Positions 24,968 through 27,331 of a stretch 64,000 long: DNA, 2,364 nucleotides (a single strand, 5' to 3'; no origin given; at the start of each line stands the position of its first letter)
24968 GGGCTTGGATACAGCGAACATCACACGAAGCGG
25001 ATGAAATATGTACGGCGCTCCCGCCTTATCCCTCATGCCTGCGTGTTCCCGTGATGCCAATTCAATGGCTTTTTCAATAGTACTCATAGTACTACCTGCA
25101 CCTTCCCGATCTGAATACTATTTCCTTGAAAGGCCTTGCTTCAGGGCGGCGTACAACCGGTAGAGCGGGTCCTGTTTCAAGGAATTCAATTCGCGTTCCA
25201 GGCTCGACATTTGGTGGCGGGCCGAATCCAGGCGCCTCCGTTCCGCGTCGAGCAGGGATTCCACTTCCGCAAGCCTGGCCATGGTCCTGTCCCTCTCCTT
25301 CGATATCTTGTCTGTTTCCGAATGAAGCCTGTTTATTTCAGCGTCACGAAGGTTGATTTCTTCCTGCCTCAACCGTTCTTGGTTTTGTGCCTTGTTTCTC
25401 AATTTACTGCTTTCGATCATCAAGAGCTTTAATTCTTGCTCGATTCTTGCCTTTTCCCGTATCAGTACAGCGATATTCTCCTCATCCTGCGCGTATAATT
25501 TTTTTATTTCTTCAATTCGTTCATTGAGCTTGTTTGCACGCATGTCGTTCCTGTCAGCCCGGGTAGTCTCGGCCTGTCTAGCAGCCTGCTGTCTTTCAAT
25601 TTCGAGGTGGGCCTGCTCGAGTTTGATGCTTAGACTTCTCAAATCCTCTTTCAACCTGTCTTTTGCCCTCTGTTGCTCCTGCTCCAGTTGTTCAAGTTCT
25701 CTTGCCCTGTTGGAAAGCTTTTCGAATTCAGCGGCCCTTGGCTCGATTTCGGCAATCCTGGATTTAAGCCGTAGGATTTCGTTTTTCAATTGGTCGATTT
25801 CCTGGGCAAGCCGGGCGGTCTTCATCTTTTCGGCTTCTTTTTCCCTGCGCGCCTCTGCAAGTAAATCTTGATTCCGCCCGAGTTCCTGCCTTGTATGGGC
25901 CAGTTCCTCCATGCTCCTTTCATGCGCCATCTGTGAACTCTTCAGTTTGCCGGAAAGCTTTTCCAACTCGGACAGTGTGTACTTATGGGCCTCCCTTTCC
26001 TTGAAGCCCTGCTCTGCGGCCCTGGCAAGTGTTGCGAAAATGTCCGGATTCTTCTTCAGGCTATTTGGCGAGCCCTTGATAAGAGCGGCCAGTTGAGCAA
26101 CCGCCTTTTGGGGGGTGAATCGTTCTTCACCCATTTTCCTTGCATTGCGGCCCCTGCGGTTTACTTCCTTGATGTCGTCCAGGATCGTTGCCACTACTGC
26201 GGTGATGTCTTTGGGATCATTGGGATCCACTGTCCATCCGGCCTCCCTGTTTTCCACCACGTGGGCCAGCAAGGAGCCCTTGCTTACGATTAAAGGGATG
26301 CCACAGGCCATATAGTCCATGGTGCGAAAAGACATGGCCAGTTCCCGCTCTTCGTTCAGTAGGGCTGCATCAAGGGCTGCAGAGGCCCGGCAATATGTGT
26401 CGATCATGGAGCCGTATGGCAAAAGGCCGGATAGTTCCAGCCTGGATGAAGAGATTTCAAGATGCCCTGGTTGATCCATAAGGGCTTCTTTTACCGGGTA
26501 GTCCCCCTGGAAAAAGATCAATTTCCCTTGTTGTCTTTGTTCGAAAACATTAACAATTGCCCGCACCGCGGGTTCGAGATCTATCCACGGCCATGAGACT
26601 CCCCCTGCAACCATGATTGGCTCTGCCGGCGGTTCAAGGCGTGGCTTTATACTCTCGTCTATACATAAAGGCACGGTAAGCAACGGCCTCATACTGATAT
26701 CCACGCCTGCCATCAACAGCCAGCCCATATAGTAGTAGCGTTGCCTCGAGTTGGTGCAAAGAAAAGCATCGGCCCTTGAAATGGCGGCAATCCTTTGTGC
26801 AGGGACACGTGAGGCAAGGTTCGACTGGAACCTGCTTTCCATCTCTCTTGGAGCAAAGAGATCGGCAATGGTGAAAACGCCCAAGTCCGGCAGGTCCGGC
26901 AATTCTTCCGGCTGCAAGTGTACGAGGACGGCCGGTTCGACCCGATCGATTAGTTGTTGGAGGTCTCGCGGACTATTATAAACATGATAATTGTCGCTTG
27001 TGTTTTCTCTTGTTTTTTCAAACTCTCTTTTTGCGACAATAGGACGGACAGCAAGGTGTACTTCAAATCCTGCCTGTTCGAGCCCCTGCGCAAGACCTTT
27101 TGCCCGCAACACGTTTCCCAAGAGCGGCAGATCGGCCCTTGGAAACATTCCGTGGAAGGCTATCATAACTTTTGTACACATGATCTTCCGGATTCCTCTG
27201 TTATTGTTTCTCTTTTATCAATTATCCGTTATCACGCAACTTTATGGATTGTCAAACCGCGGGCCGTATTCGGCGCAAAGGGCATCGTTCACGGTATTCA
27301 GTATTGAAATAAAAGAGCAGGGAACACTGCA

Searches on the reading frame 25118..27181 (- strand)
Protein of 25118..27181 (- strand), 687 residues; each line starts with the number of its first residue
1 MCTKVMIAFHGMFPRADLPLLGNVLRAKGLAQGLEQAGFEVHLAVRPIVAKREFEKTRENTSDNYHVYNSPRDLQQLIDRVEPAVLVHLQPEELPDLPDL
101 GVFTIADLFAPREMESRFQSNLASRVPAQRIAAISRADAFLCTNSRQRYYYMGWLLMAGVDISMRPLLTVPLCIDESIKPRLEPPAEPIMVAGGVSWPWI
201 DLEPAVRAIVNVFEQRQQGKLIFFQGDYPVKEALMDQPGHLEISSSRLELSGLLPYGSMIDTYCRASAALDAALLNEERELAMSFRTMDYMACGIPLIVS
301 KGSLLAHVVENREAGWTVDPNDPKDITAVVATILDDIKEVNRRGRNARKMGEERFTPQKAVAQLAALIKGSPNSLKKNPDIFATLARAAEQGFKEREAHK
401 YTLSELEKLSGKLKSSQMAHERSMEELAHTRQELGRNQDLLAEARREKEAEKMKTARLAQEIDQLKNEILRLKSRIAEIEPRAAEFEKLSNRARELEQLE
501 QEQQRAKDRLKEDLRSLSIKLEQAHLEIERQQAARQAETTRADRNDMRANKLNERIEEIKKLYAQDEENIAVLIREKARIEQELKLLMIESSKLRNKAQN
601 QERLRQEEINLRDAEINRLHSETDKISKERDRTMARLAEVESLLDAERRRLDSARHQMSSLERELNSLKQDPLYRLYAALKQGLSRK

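Call 45: search_protein_families(library=ncbifam, proteins=[window:25118-27181:-], max_evalue=0.0001)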
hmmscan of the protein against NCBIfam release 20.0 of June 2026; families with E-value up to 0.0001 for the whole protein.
window:25118-27181:- (687 aa): 7 families
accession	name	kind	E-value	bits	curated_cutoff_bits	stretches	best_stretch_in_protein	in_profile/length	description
TIGR02168.1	SMC_prok_B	equivalog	1.9e-08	32.6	567.35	1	399-670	227-498/1181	chromosome segregation protein SMC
TIGR03999.1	thiol_BshA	equivalog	3.8e-08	32.7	273.7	1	268-366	271-368/375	N-acetyl-alpha-D-glucosaminyl L-malate synthase BshA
NF053787.1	GlcN_PG_synth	equivalog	2e-07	30.2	480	1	287-365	278-353/361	N-acetylglucosaminyl phosphatidylglycerol synthase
NF041876.1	EPS_EpsE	equivalog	3.6e-07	29.7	400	1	282-360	307-385/389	exopolysaccharide biosynthesis GT4 family glycosyltransferase EpsE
NF038295.1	EPS_HpsP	equivalog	5.5e-07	28.9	550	1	289-362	306-377/388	hormogonium polysaccharide biosynthesis glycosyltransferase HpsP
TIGR03088.1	stp2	hypoth_equivalog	7.9e-07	28.4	409.05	1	284-367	286-369/374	TIGR03088 family PEP-CTERM/XrtA system glycosyltransferase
NF003034.1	PRK03918.1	equivalog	2.6e-05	22.4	700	1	400-642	199-436/878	DNA double-strand break repair ATPase Rad50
